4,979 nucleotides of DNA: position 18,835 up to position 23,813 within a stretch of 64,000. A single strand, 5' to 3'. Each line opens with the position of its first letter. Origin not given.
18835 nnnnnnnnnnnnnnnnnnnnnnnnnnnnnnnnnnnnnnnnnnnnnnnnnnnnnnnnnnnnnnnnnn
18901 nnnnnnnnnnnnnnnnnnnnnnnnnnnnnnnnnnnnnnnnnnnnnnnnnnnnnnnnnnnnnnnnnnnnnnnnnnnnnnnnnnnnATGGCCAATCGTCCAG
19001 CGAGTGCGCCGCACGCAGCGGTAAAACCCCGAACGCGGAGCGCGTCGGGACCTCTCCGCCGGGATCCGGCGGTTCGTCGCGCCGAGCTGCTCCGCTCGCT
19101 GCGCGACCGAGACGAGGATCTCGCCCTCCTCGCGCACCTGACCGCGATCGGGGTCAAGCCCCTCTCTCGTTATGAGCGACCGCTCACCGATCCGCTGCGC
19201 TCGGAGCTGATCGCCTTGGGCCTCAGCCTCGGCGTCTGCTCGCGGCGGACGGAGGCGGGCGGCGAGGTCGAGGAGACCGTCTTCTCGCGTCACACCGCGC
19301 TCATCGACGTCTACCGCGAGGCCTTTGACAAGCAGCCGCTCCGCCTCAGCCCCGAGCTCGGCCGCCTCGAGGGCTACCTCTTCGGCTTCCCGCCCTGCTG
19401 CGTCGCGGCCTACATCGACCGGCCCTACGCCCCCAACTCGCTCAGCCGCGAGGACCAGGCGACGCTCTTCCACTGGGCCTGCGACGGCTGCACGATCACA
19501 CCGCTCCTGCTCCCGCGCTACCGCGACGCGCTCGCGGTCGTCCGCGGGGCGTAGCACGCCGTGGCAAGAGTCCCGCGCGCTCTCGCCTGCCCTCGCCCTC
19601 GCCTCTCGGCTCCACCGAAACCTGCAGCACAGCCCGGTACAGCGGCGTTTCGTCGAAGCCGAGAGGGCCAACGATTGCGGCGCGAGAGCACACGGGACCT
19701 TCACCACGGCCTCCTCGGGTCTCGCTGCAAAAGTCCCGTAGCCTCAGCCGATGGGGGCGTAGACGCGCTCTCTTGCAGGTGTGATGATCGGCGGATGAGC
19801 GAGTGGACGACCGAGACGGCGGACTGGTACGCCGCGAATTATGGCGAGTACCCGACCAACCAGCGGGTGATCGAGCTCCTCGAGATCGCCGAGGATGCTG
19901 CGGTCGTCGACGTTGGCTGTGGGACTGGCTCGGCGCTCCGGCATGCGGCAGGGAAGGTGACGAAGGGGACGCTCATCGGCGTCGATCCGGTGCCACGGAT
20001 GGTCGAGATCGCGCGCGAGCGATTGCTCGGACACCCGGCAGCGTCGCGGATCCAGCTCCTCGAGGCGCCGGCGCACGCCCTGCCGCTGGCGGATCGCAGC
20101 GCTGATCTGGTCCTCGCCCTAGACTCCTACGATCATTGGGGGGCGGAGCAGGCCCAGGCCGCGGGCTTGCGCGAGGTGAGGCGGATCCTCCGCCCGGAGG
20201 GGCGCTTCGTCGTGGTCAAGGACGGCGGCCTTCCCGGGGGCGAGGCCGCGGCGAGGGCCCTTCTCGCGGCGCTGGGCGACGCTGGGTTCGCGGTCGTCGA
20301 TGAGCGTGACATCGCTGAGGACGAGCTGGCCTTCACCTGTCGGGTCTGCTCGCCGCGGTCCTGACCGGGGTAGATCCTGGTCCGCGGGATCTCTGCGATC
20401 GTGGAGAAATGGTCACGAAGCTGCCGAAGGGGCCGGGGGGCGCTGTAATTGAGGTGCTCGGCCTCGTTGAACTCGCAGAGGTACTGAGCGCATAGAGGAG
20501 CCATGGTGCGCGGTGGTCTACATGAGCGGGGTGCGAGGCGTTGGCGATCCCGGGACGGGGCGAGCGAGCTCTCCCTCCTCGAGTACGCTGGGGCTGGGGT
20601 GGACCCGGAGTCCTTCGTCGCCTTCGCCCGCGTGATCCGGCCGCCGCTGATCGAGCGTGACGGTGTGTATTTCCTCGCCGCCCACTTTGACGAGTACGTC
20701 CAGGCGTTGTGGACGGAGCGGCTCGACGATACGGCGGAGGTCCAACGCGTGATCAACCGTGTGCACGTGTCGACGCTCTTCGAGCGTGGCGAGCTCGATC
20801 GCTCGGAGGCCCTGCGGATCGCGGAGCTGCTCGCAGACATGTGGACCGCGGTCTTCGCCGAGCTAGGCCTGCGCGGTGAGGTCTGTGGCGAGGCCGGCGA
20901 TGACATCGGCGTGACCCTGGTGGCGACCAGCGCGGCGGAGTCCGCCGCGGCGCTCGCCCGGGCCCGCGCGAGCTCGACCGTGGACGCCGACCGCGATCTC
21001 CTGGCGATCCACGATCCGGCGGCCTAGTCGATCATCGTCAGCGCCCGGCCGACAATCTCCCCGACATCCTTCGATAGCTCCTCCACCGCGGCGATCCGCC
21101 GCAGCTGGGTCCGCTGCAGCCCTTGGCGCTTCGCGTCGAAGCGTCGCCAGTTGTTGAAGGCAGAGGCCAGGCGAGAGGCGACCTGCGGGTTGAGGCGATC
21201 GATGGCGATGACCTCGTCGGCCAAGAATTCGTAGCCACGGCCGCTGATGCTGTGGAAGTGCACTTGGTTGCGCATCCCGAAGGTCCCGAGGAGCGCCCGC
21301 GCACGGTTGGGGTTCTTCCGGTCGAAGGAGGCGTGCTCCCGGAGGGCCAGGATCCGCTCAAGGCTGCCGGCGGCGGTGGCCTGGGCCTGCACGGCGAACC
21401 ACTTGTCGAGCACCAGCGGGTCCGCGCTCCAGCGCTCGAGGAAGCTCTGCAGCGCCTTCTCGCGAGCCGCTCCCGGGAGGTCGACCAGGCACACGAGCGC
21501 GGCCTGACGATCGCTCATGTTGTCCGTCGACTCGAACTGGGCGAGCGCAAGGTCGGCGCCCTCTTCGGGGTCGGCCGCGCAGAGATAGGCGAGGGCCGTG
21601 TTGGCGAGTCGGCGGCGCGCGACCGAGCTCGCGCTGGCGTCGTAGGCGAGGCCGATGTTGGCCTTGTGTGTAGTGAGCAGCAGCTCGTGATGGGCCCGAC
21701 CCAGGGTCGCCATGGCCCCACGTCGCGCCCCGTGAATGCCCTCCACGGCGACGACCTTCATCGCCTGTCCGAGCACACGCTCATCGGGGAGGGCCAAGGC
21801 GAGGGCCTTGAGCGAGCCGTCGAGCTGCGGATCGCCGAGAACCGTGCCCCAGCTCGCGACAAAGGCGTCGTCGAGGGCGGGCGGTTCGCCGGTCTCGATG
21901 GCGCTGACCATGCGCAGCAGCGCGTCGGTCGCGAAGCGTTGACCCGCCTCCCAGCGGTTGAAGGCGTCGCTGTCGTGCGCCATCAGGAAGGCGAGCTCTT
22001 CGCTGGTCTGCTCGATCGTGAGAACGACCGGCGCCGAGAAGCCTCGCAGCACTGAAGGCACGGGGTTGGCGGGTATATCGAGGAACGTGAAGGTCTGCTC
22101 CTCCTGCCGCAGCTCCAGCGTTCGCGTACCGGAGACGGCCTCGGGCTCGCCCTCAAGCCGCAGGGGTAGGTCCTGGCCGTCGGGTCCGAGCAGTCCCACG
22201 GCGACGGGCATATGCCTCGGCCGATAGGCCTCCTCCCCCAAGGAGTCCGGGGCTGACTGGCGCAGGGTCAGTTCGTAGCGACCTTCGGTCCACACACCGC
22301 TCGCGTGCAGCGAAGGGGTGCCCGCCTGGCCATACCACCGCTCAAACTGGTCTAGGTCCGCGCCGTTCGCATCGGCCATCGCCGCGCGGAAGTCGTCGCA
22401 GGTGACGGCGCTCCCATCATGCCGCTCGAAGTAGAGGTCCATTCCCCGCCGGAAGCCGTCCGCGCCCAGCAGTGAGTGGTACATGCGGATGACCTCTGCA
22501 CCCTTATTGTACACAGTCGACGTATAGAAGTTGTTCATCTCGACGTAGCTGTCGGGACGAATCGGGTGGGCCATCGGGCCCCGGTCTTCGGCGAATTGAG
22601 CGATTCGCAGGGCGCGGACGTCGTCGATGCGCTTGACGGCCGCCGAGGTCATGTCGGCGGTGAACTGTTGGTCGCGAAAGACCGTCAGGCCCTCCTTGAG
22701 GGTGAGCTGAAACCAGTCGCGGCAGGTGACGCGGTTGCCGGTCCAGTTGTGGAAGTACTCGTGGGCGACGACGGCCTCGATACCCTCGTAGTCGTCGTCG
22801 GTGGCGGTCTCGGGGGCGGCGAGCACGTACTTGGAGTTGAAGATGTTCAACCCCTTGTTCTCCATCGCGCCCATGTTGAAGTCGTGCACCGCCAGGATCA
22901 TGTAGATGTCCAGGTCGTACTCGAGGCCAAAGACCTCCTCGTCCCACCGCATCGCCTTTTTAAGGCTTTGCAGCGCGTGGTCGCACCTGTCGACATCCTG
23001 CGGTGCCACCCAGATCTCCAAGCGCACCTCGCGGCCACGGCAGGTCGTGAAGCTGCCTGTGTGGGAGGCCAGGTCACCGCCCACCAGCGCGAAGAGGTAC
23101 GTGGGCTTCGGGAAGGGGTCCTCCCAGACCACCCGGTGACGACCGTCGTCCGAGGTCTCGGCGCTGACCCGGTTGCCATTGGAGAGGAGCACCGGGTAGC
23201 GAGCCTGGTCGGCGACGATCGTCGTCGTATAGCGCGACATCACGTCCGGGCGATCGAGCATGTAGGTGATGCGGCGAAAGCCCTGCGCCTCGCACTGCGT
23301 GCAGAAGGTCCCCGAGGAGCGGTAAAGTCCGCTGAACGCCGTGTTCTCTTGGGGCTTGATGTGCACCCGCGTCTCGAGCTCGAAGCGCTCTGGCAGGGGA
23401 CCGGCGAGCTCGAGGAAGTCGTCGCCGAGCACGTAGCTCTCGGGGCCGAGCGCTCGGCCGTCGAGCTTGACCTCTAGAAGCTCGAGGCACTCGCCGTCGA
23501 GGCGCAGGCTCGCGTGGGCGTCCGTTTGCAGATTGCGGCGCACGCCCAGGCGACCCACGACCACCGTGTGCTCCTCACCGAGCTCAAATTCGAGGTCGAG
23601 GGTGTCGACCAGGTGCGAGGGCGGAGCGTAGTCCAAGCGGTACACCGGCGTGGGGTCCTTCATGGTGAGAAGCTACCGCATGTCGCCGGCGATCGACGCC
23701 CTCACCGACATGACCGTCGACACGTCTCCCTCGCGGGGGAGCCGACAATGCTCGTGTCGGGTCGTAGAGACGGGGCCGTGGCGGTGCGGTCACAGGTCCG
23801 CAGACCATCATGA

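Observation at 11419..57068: Abundant GC-rich hairpin-forming intergenic repeat family of about 150-180 bp (at least 6 copies in 64 kb)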

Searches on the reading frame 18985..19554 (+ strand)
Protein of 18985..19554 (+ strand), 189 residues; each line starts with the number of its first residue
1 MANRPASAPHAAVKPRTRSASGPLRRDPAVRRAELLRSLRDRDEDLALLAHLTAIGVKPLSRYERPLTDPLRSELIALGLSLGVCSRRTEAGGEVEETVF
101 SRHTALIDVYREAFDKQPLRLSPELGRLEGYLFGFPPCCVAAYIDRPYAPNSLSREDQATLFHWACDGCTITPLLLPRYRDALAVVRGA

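Call 21: find_encoding_contigs(protein=window:18985-19554:+, flank=10000, max_places=6)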
Protein window:18985-19554:+ (189 aa): 2 contigs read that carry it; 2 places shown.
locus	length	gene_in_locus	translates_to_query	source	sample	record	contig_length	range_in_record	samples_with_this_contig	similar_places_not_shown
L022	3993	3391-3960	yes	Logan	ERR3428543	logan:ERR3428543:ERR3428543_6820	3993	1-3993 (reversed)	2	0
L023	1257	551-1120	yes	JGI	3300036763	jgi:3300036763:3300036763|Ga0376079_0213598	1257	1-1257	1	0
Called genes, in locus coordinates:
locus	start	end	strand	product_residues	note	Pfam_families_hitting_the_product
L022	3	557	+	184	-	?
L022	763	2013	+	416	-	-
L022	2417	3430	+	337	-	-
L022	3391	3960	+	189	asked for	-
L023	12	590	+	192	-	-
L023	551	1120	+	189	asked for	-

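Call 22: search_protein_families(library=pfam, proteins=[window:18985-19554:+], max_evalue=0.001)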
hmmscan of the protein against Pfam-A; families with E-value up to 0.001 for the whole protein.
window:18985-19554:+ (189 aa): 0 families

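Call 40: find_homologous_proteins(query=window:18985-19554:+, max_evalue=0.00001)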
Query window:18985-19554:+ (189 aa): 130 proteins with E <= 0.00001 among 1580 candidates; the best 120 are listed.
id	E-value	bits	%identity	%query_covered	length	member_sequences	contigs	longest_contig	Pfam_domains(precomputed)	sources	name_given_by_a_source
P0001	2.6e-116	404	97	100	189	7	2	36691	-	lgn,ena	-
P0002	7.0e-96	337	81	100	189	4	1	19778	-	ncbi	-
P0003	2.1e-87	310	79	93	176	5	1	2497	-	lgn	-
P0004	4.4e-86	306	76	100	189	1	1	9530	-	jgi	-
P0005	9.0e-86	305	75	100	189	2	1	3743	-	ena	-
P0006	2.2e-80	287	74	93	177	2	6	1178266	-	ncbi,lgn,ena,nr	ncbi:MAG: hypothetical protein H6711_06560 [Myxococcales bacterium]|nr:hypothetical protein [Myxococ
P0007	2.2e-63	232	69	83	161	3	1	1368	-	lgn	-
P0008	4.8e-61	224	69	83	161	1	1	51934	-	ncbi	ncbi:MAG: hypothetical protein R3B09_24925 [Nannocystaceae bacterium]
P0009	4.4e-51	191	62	77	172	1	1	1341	-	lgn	-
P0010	2.3e-45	173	58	79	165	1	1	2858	-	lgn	-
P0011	6.0e-45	171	57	81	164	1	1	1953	-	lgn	-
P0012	1.4e-43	167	51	84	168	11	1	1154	-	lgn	-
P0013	7.6e-43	165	55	85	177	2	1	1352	-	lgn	-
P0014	3.2e-41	159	53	76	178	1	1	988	-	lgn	-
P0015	8.0e-41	158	51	83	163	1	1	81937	-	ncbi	ncbi:MAG: hypothetical protein AB1486_07365 [Planctomycetota bacterium]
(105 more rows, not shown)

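Call 41: find_encoding_contigs(protein=P0001, flank=10000, max_places=3)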
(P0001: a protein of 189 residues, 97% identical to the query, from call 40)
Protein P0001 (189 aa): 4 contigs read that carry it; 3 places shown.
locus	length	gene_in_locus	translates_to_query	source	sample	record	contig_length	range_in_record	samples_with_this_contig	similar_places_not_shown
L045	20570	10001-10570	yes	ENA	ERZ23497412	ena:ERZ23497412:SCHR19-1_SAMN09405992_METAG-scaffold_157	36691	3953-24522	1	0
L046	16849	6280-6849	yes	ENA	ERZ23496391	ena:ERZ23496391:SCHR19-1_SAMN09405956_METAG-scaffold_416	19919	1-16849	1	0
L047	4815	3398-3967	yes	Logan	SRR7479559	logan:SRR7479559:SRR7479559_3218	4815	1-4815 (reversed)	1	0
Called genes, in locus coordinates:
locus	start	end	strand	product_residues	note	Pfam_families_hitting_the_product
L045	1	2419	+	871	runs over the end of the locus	PF01804:Penicil_amidase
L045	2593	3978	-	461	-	PF00512:HisKA, PF02518:HATPase_c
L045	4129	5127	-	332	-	PF02685:Glucokinase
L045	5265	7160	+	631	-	PF08448:PAS_4 (faint), PF13188:PAS_8 (weak), PF00989:PAS (weak), PF13426:PAS_9, PF00512:HisKA, PF02518:HATPase_c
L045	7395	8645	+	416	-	-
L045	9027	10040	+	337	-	-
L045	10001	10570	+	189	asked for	-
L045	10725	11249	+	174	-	-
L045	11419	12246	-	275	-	-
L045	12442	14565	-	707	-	-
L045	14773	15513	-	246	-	-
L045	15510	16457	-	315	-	PF13476:AAA_23 (faint), PF00005:ABC_tran, PF13304:AAA_21 (faint)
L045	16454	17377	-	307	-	-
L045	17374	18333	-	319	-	PF00005:ABC_tran, PF13304:AAA_21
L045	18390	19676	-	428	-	PF00266:Aminotran_5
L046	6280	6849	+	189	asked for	-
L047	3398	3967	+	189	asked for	-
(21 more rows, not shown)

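Call 42: find_encoding_contigs(protein=P0002, flank=10000, max_places=2)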
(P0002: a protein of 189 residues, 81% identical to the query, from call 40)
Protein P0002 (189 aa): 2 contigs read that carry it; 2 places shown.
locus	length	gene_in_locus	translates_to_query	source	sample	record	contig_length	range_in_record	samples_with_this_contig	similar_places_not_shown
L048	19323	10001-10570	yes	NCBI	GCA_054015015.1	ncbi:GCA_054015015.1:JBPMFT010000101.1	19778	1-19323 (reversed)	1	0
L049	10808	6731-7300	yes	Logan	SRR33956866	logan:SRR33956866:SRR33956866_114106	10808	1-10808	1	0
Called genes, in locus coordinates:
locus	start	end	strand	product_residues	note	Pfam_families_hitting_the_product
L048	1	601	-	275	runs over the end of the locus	PF04116:FA_hydroxylase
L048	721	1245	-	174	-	-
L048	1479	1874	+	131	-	PF01575:MaoC_dehydratas (weak), PF03061:4HBT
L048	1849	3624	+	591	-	PF02776:TPP_enzyme_N, PF00205:TPP_enzyme_M, PF02775:TPP_enzyme_C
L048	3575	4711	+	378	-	-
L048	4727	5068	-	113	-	-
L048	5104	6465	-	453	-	PF00512:HisKA, PF02518:HATPase_c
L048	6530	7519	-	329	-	PF02685:Glucokinase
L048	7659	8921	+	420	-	-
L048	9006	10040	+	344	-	-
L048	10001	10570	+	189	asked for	-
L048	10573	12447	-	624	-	PF00512:HisKA, PF02518:HATPase_c, PF00072:Response_reg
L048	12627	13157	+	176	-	-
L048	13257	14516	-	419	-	PF00155:Aminotran_1_2 (weak), PF00266:Aminotran_5, PF01053:Cys_Met_Meta_PP (weak), PF00266:Aminotran_5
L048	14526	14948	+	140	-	-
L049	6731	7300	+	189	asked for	-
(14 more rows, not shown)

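Call 43: find_encoding_contigs(protein=P0006, flank=10000, max_places=2)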
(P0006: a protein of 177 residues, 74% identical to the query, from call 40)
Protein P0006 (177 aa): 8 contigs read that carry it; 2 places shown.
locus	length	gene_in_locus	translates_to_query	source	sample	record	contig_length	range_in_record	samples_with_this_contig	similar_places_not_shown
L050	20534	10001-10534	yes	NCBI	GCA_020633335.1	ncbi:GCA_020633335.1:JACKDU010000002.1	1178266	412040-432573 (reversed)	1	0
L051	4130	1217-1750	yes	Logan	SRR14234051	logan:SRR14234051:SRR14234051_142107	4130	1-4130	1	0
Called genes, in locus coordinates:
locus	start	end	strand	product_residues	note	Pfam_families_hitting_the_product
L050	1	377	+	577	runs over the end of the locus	PF02776:TPP_enzyme_N, PF00205:TPP_enzyme_M, PF02775:TPP_enzyme_C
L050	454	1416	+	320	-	-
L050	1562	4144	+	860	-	PF01804:Penicil_amidase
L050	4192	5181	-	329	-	PF02685:Glucokinase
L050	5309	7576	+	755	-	PF08448:PAS_4 (weak), PF13188:PAS_8 (weak), PF13426:PAS_9, PF13188:PAS_8 (weak), PF13426:PAS_9, PF13426:PAS_9, PF00512:HisKA, PF02518:HATPase_c, +2 more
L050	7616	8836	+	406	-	-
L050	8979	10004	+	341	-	-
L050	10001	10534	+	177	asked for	-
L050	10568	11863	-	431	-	PF00266:Aminotran_5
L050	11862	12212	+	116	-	-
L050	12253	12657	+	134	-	-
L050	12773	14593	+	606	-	PF00512:HisKA, PF02518:HATPase_c, PF00072:Response_reg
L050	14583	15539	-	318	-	PF00069:Pkinase, PF07714:PK_Tyr_Ser-Thr, PF01636:APH (weak)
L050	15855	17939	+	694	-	PF07676:PD40 (faint), PF26549:Tricorn_N, PF26550:Tricorn_2nd (faint), PF02129:Peptidase_S15 (faint), PF00326:Peptidase_S9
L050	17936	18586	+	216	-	PF00300:His_Phos_1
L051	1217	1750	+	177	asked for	-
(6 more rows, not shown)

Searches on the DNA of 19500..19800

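Call 57: search_rna_families(source=window, start=19500, end=19800, threshold=evalue, max_evalue=1)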
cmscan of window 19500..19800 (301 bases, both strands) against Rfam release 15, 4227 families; matches with E-value up to 1: 2.
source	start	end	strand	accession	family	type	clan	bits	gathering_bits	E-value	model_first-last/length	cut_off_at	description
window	19556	19711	-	RF04168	MIR839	Gene; miRNA;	-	24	200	0.007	1-267/267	no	MIR839 microRNA precursor family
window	19603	19665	-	RF03418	mir-3198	Gene; miRNA;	-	20.6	91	0.17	1-80/80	no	mir-3198 microRNA precursor family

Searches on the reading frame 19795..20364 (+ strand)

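Call 22: search_protein_families(library=pfam, proteins=[window:19795-20364:+], max_evalue=0.001)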
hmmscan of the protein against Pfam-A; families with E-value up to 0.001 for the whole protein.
window:19795-20364:+ (189 aa): 9 families
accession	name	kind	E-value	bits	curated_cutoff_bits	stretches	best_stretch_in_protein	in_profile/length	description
PF08241.18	Methyltransf_11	-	3.1e-20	73.1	21.2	1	38-140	1-95/95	Methyltransferase domain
PF13649.12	Methyltransf_25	-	5.6e-20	72.3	27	1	37-136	1-97/97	Methyltransferase domain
PF08242.18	Methyltransf_12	-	2.7e-15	57.3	30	1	38-138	1-98/98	Methyltransferase domain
PF13847.12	Methyltransf_31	-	2.6e-14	53.6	27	1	33-141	3-110/145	Methyltransferase domain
PF01209.24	Ubie_methyltran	-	8.3e-10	38.8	20.1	1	27-141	41-152/233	ubiE/COQ5 methyltransferase family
PF13489.12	Methyltransf_23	-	9.9e-10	38.8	27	1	26-140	14-116/164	Methyltransferase domain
PF00891.24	Methyltransf_2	-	2.3e-05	24.3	22.3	1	23-142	52-166/210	O-methyltransferase domain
PF01135.25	PCMT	-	0.00023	21.4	20.3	1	24-78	64-119/210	Protein-L-isoaspartate(D-aspartate) O-methyltransferase (PCMT)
PF24675.1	NpmA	-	0.00075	19.3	60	0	33-74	23-65/214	16S rRNA (adenine(1408)-N(1))-methyltransferase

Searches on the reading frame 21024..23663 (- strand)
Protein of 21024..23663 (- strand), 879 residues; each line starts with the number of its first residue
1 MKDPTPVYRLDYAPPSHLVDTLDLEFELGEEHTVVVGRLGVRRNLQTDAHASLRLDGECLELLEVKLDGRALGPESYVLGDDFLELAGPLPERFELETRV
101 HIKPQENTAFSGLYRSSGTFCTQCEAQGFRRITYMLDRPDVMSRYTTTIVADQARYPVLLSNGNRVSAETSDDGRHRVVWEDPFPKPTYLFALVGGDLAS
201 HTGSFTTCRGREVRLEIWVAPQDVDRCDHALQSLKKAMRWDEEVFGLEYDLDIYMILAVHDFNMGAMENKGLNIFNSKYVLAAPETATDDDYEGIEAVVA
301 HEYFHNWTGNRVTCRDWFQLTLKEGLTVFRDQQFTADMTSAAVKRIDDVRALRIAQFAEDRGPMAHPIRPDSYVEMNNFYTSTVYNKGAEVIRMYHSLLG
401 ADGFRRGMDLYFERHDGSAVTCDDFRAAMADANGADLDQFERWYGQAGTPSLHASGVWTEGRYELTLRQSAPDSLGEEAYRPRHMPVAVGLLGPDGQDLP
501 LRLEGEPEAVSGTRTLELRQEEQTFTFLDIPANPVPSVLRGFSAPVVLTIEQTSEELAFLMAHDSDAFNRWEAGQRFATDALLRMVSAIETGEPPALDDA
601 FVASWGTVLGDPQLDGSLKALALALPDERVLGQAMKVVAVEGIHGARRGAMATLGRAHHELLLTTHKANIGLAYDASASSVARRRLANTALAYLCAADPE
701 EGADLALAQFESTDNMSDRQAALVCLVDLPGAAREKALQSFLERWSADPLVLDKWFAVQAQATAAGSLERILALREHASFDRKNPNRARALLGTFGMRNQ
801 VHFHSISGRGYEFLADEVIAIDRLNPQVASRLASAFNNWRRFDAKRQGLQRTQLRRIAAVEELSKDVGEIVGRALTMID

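Call 74: search_protein_families(library=pfam, proteins=[window:21024-23663:-], max_evalue=0.001)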
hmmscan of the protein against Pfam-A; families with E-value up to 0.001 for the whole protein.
window:21024-23663:- (879 aa): 4 families
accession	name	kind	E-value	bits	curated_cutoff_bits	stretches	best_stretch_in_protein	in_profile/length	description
PF17432.8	DUF3458_C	-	1.9e-112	376.2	24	1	555-875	2-319/320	Domain of unknown function (DUF3458_C) ARM repeats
PF01433.26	Peptidase_M1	-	3.6e-55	187.4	27.7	1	230-443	2-218/218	Peptidase family M1 domain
PF11940.14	DUF3458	-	4.2e-22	78.8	28.6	1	448-549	1-93/95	Domain of unknown function (DUF3458) Ig-like fold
PF17900.6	Peptidase_M1_N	-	1.5e-14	54.9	25.8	1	108-190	98-186/186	Peptidase M1 N-terminal domain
